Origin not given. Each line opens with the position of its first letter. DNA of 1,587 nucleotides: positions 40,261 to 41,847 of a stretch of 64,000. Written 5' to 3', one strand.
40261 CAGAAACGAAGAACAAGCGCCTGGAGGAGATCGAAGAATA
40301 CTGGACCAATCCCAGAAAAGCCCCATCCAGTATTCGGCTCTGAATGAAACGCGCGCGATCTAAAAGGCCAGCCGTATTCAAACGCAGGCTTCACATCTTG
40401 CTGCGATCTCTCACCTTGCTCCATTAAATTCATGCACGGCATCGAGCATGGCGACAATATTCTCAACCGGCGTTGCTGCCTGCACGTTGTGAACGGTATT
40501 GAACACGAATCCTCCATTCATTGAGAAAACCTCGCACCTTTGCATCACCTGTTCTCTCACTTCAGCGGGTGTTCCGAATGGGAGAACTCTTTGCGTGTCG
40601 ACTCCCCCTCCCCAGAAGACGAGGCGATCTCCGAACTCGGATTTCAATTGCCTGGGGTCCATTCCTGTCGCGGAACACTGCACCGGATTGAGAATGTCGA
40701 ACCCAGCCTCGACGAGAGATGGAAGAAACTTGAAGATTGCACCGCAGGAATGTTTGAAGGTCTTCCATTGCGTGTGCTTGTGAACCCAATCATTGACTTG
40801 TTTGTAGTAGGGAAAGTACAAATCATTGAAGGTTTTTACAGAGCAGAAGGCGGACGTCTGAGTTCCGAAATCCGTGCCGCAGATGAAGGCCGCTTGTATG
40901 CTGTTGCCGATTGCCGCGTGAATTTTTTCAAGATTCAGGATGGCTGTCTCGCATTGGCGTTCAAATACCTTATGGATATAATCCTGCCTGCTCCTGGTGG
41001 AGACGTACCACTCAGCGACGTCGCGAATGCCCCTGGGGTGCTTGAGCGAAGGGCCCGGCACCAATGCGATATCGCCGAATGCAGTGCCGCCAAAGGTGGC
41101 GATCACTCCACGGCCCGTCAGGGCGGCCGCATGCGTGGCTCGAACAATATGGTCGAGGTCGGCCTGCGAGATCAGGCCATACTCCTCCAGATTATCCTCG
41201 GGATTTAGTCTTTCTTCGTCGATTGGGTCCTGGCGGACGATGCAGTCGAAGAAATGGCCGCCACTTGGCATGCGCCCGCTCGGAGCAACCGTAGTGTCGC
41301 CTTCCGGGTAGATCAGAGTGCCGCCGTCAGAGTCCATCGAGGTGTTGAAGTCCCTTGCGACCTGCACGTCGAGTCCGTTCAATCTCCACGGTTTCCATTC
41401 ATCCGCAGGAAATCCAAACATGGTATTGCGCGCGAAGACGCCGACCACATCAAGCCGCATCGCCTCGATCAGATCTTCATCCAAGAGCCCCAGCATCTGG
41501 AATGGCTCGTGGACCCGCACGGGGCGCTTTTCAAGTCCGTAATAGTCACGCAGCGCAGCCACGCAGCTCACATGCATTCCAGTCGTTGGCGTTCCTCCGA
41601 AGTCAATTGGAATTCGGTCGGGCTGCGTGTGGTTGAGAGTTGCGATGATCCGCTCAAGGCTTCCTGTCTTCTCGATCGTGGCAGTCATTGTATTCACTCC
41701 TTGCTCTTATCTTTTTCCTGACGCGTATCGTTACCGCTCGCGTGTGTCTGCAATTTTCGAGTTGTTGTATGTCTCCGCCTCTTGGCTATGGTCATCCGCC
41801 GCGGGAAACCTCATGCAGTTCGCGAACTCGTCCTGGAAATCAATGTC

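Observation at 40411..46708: Complete MtaB/MtaC-type corrinoid methanol-methyltransferase operon in an apparent Acidobacteriota glycan degrader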

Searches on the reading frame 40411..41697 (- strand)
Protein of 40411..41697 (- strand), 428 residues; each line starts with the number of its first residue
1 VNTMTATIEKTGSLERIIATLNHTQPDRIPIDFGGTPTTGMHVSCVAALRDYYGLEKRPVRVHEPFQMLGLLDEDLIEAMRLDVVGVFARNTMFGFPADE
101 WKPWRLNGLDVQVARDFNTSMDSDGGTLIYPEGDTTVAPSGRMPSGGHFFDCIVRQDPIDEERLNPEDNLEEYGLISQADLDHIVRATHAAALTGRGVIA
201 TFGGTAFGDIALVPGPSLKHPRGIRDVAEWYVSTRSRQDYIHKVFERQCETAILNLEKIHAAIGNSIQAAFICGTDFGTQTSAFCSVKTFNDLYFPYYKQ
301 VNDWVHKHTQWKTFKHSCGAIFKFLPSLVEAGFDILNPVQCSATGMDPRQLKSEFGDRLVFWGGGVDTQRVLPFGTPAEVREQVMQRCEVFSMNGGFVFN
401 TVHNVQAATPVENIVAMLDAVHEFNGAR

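Call 3: search_protein_families(library=pfam, proteins=[window:40411-41697:-], max_evalue=0.01)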
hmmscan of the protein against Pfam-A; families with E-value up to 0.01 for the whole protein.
window:40411-41697:- (428 aa): 1 family
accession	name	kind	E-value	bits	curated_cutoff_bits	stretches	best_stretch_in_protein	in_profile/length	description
PF01208.23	URO-D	-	4.3e-16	59.3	23.9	1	227-424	162-346/346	Uroporphyrinogen decarboxylase (URO-D)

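Call 4: search_protein_families(library=ncbifam, proteins=[window:40411-41697:-], max_evalue=0.01)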
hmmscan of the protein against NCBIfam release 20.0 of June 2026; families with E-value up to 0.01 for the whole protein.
window:40411-41697:- (428 aa): 4 families
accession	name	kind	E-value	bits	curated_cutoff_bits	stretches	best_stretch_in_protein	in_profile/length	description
NF004889.0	PRK06252.1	subfamily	4.1e-11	42.5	244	1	224-425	155-337/340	methylcobalamin:coenzyme M methyltransferase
TIGR01463.1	mtaA_cmuA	subfamily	2.1e-08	33.8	235.4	1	227-423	157-337/340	MtaA/CmuA family methyltransferase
NF040654.1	MtaA_Meth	equivalog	0.0002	20.4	400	1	272-424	196-335/337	methylcobamide:CoM methyltransferase MtaA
TIGR01464.1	hemE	equivalog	0.0045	16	302.95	1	286-423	208-338/338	uroporphyrinogen decarboxylase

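Call 17: search_solved_structures(query=window:40411-41697:-, max_evalue=1, show_alignments=2)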
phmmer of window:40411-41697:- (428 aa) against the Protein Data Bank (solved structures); distinct sequences matched with E-value up to 1: 4.
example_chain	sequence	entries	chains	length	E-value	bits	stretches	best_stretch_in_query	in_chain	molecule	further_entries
4exq_A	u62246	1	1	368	0.11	14.5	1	371-425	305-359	Uroporphyrinogen decarboxylase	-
3cyv_A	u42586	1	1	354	0.16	14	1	348-424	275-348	Uroporphyrinogen decarboxylase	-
4wsh_A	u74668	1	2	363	0.22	13.5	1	325-425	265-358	Uroporphyrinogen decarboxylase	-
1cqk_A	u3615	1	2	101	0.42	12.5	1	77-155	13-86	CH3 DOMAIN OF MAK33 ANTIBODY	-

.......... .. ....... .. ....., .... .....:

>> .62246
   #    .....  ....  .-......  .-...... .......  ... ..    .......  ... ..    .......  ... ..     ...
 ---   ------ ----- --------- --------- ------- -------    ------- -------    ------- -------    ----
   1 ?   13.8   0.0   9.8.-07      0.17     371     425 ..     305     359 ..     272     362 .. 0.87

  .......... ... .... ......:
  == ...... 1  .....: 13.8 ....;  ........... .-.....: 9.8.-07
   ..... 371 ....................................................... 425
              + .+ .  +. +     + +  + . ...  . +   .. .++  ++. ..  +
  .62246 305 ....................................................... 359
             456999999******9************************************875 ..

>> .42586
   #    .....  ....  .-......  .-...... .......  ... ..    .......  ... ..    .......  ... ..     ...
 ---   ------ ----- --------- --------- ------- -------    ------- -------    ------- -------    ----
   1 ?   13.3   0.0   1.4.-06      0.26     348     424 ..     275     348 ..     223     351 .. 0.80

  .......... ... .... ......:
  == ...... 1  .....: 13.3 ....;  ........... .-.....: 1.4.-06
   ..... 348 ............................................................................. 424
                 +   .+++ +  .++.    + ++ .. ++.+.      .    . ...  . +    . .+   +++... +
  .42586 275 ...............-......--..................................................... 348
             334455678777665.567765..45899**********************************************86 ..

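Call 25: find_homologous_proteins(query=window:40411-41697:-, max_evalue=0.00001)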
Query window:40411-41697:- (428 aa): 8000 proteins with E <= 0.00001 among 8000 candidates; the best 120 are listed.
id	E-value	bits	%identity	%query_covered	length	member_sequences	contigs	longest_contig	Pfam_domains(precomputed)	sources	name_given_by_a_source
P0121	3.0e-294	993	99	99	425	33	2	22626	PF01208.24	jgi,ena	-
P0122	9.8e-262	886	87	99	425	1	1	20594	PF01208.24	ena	-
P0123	1.4e-246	836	81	99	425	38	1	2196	PF01208.24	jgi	jgi:hypothetical protein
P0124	2.5e-244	829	80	99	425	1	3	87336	PF01208.24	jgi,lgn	-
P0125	3.1e-244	829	80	99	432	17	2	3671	PF01208.24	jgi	jgi:hypothetical protein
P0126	5.4e-243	825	80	99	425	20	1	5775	PF01208.24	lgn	-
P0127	9.2e-243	824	79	100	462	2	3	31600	PF01208.24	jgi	jgi:hypothetical protein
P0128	6.9e-242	821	79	99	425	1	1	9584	PF01208.24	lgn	-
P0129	1.3e-240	817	78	99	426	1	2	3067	PF01208.24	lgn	-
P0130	6.7e-240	814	78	99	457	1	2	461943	PF01208.24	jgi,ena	jgi:hypothetical protein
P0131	8.1e-240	814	77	100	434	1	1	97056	PF01208.24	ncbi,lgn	-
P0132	8.3e-240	814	78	99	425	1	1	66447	PF01208.24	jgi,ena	-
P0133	1.1e-239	814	77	99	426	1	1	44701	PF01208.24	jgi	jgi:hypothetical protein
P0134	1.4e-239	813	79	99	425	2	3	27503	PF01208.24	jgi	-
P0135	6.1e-239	811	80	99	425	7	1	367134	PF01208.24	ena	-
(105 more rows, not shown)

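Call 41: predict_structure(alignment_id=A1)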
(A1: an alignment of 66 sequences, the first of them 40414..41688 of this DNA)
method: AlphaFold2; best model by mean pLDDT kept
length: 425 residues; sequences in the alignment: 66
mean_pLDDT: 76.4   pTM: 0.82
mean pLDDT of the five models: 76.4, 76.0, 71.4, 70.6, 70.5
residues with pLDDT >= 90: 84; 70-90: 217; 50-70: 93; < 50: 31
segments of 3 or more residues with pLDDT < 50: 1-7, 210-222, 276-279, 338-341
pLDDT, mean of each block of 10 residues (from residue 1): 46 74 63 78 93 93 83 89 83 85 88 88 81 78 58 62 67 90 92 86 61 40 60 79 87 96 88 50 78 91 94 73 86 63 70 66 63 85 78 65 80 86 66
secondary structure, 60 per line:
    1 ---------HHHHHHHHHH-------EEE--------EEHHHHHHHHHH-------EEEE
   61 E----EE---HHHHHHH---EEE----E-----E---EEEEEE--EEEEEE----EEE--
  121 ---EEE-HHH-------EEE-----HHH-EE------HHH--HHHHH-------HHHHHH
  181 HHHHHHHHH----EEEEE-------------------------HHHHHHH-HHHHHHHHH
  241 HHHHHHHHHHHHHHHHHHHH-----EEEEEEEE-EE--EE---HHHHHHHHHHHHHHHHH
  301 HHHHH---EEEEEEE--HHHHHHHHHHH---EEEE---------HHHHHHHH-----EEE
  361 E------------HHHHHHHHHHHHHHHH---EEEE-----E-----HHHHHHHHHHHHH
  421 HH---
elements in order: H10-19 E27-29 H40-49 E57-61 H71-77 E81-83 E98-103 E106-111 E116-118 E124-126 E138-140 H163-167 H175-189 E194-198 H224-230 H232-260 E266-273 H284-305 E309-315 H318-328 E332-335 H345-352 E358-361 H374-389 E393-396 H408-422

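Call 43: fold_search(model_id=the predicted structure, library=pdb)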
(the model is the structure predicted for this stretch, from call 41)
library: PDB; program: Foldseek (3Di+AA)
matches with E <= 10: 1627; with E <= 0.001: 50
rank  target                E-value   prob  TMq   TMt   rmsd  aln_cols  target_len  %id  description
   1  4ay8_A                1.7e-09  1.00  0.54  0.66   6.8       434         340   14  SeMet-derivative of a methyltransferase from M. mazei (released 2012-10-31)
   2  3gw0                  6.5e-09  1.00  0.50  0.58   6.0       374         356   16  UROD mutant G318R (released 2009-07-07)
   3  4ay7_A                8.1e-09  1.00  0.55  0.68   6.1       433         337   13  methyltransferase from Methanosarcina mazei (released 2012-10-31)
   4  3gw3                  8.1e-09  1.00  0.49  0.57   6.1       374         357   15  human UROD mutant K297N (released 2009-07-07)
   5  4zr8_B                1.1e-08  1.00  0.55  0.65   6.2       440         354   12  Structure of uroporphyrinogen decarboxylase from Acinetobacter baumannii (released 2015-06-03)
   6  4exq                  1.6e-08  1.00  0.46  0.54   5.3       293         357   16  CRYSTAL STRUCTURE of UROPORPHYRINOGEN DECARBOXYLASE (UPD) FROM BURKHOLDERIA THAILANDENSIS E264 (released 2012-05-16)
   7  1jpi                  1.7e-08  1.00  0.49  0.57   6.2       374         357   16  Phe232Leu mutant of human UROD, human uroporphyrinogen III decarboxylase (released 2001-12-19)
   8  4wsh_B                2.2e-08  1.00  0.47  0.56   4.8       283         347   18  Crystal structure of Probable Uroporphyrinogen decarboxylase (UPD) (URO-D) from Pseudomonas aeruginosa (released 2014-11-19)
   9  3cyv                  2.2e-08  1.00  0.50  0.59   8.8       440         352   15  Crystal structure of uroporphyrinogen decarboxylase from Shigella flexineri: new insights into its catalytic mechanism (released 2009-04-28)
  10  1r3s                  2.9e-08  1.00  0.53  0.62   6.9       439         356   14  Uroporphyrinogen Decarboxylase single mutant D86G in complex with coproporphyrinogen-I (released 2003-12-09)
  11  1r3v                  3.2e-08  1.00  0.50  0.58   6.0       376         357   15  Uroporphyrinogen Decarboxylase single mutant D86E in complex with coproporphyrinogen-I (released 2003-12-09)
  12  1jph                  3.6e-08  1.00  0.46  0.53   6.2       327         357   16  Ile260Thr mutant of Human UroD, human uroporphyrinogen III decarboxylase (released 2001-12-19)
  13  4wsh_A                3.9e-08  1.00  0.56  0.65   6.2       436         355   15  Crystal structure of Probable Uroporphyrinogen decarboxylase (UPD) (URO-D) from Pseudomonas aeruginosa (released 2014-11-19)
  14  1r3y                  4.1e-08  1.00  0.46  0.54   5.3       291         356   17  Uroporphyrinogen Decarboxylase in complex with coproporphyrinogen-III (released 2003-12-09)
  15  1r3w                  4.6e-08  1.00  0.45  0.53   5.4       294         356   17  Uroporphyrinogen Decarboxylase Y164F mutant in complex with coproporphyrinogen-III (released 2003-12-09)
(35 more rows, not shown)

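Call 55: find_related_loci(query=A1, collection=metagenome_contigs, flank=10000)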
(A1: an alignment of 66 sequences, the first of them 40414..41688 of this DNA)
Query A1 (425 aa) in metagenome_contigs; peptide patterns used: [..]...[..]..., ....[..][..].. (x = any residue, [..] = any of these).
600 stretches matched a pattern (row limit reached: there are more); 575 encode a relative of the query (tblastn E <= 1e-3); the best 80 are kept; 80 distinct loci.
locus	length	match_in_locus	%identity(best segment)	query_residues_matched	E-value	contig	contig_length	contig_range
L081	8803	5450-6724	79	1-425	0e+0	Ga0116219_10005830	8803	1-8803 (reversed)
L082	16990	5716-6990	77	1-425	0e+0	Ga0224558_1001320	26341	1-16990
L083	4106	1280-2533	78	8-425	0e+0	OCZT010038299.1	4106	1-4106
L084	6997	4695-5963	75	1-423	0e+0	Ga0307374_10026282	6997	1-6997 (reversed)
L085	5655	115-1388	87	1-425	0e+0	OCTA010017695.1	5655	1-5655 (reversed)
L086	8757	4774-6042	75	1-423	0e+0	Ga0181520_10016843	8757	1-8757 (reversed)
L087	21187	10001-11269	74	1-423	0e+0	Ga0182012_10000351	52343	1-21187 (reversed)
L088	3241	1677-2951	76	1-425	0e+0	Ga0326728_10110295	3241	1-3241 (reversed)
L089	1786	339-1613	74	1-425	0e+0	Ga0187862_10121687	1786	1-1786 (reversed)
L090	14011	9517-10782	74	3-425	0e+0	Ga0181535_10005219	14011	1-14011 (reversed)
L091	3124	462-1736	74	1-425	0e+0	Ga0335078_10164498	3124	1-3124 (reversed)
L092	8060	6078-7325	75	10-425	0e+0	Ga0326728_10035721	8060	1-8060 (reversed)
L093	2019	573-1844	74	2-425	0e+0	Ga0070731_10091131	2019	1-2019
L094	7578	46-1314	73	1-423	0e+0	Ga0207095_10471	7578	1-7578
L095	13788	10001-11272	74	1-425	0e+0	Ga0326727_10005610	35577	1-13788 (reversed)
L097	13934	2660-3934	71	1-425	0e+0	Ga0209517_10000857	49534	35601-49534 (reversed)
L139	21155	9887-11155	66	2-423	0e+0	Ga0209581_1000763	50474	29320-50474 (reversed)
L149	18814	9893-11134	67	10-423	0e+0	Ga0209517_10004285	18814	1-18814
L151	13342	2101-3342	67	10-423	0e+0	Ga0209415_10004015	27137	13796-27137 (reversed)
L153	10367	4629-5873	66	10-423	0e+0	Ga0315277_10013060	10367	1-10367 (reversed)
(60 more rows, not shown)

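Call 60: search_protein_families(library=pfam, proteins=[L149:12527-13546:+, L149:15439-17292:+, L149:7384-8829:-], max_evalue=0.0001)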
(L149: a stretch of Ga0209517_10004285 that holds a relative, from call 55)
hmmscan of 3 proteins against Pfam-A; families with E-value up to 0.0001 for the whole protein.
L149:12527-13546:+ (339 aa): 1 family
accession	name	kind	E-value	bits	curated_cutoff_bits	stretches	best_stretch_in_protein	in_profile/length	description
PF01208.23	URO-D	-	1.2e-56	192.6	23.9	1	3-336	2-344/346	Uroporphyrinogen decarboxylase (URO-D)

L149:15439-17292:+ (617 aa): 1 family
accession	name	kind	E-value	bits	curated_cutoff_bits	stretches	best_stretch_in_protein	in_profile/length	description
PF02554.20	CstA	-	2.7e-208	693.7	27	1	4-541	3-560/560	Carbon starvation protein CstA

L149:7384-8829:- (481 aa): 2 families
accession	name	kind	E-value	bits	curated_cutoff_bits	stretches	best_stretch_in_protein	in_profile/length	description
PF03786.19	UxuA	-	1.9e-38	132.6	23.7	1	127-448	14-330/352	D-mannonate dehydratase (UxuA)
PF01261.30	AP_endonuc_2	-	2e-11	44.5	31.1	1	292-437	95-232/249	Xylose isomerase-like TIM barrel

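Call 81: search_protein_representatives(protein=window:40414-41688:-)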
Query: 425 residues. Proteins with E-value up to 0.001 (for the whole library): 8760; up to 1e-10: 4109; up to 1e-30: 786. The best 150 are listed.
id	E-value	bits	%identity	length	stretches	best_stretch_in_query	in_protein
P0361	6.1e-172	588.7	60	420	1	10-425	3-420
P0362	1.0e-140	485.8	52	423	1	10-419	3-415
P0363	5.6e-110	384.5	45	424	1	12-425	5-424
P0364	5.1e-109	381.4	56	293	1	140-422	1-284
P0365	1.1e-105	370.3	47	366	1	65-421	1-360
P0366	1.9e-105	369.6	60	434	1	125-378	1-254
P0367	2.0e-101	356.3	54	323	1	173-424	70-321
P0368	1.0e-100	354.0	41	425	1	10-424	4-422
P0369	2.6e-97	342.8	51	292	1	10-297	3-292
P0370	1.3e-95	337.2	39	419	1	10-420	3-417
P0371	5.9e-95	335.0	39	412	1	10-418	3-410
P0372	4.1e-94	332.3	61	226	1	202-424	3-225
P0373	1.1e-93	330.8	52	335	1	90-372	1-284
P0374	4.6e-93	328.8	40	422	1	12-420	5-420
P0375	1.9e-91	323.5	38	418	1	10-416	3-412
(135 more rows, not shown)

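Call 84: search_protein_families(library=pfam, proteins=[L139:11985-13661:+, L139:7550-9664:+, L139:13523-14209:+, L139:14894-16258:+, L139:5383-7368:+, L097:910-2487:+, L097:4769-6859:-, L097:7010-8731:-, L139:11178-11873:+, L139:14240-14863:+], max_evalue=0.0001)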
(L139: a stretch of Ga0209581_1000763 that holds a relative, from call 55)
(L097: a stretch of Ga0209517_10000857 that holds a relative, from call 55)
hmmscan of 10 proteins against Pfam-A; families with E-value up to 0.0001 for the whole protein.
L139:11985-13661:+ (558 aa): 5 families
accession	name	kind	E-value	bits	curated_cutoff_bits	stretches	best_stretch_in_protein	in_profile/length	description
PF07992.20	Pyr_redox_2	-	1.4e-60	205.7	26.1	1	5-306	2-285/291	Pyridine nucleotide-disulphide oxidoreductase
PF00070.33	Pyr_redox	-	3e-19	69.7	22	1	155-228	1-74/82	Pyridine nucleotide-disulphide oxidoreductase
PF00581.25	Rhodanese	-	5.7e-17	62.5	22.2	1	464-544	8-99/102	Rhodanese-like domain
PF02852.28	Pyr_redox_dim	-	2.1e-13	50.9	25.3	1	334-435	3-102/110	Pyridine nucleotide-disulphide oxidoreductase, dimerisation domain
PF13738.12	Pyr_redox_3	-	1.6e-07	31.3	30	0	71-185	92-196/305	Pyridine nucleotide-disulphide oxidoreductase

L139:7550-9664:+ (704 aa): 0 families

L139:13523-14209:+ (228 aa): 0 families

L139:14894-16258:+ (454 aa): 1 family
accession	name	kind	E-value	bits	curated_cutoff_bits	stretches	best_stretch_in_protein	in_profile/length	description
PF01554.23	MatE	-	1.7e-59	200.5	24.9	2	247-407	1-160/161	MatE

L139:5383-7368:+ (661 aa): 2 families
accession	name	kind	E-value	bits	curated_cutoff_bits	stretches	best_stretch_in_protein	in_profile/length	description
PF00692.24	dUTPase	-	1.6e-26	93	22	1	538-660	9-129/129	dUTPase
PF22769.1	DCD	-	1.4e-07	32.2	27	1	551-635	69-152/153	dCTP deaminase-like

L097:910-2487:+ (525 aa): 1 family
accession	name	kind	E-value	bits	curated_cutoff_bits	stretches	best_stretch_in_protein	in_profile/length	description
PF00221.24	Lyase_aromatic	-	2.1e-159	531.6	27.3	1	25-483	1-466/466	Aromatic amino acid lyase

L097:4769-6859:- (696 aa): 2 families
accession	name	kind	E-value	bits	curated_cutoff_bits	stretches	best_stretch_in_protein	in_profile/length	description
PF02065.24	Melibiase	-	2.5e-20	73.2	27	1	275-514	29-263/347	Melibiase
PF14871.12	GHL6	-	4.8e-05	24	35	0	372-424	70-123/132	Hypothetical glycosyl hydrolase 6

L097:7010-8731:- (573 aa): 2 families
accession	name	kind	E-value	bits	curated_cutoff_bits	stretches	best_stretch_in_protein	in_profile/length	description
PF00501.34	AMP-binding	-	6.2e-98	328.5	29.9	1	30-421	1-384/384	AMP-binding enzyme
PF13193.12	AMP-binding_C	-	8.7e-20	71.9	24.5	1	472-547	1-76/76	AMP-binding enzyme C-terminal domain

L139:11178-11873:+ (231 aa): 2 families
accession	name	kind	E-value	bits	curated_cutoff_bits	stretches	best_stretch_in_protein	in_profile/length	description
PF02310.24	B12-binding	-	5.3e-29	101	32.1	1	89-202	1-120/121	B12 binding domain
PF02607.22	B12-binding_2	-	4.6e-23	81.6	23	1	5-76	3-73/74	B12 binding domain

L139:14240-14863:+ (207 aa): 0 families

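Call 86: search_solved_structures(query=A1, max_evalue=10, show_alignments=4)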
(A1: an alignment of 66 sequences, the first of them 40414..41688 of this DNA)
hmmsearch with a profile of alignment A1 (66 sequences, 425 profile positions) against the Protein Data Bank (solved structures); distinct sequences matched with E-value up to 10: 1.
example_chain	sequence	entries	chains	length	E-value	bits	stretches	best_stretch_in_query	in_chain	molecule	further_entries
4wsh_A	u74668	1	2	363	1.2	11.1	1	349-423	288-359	Uroporphyrinogen decarboxylase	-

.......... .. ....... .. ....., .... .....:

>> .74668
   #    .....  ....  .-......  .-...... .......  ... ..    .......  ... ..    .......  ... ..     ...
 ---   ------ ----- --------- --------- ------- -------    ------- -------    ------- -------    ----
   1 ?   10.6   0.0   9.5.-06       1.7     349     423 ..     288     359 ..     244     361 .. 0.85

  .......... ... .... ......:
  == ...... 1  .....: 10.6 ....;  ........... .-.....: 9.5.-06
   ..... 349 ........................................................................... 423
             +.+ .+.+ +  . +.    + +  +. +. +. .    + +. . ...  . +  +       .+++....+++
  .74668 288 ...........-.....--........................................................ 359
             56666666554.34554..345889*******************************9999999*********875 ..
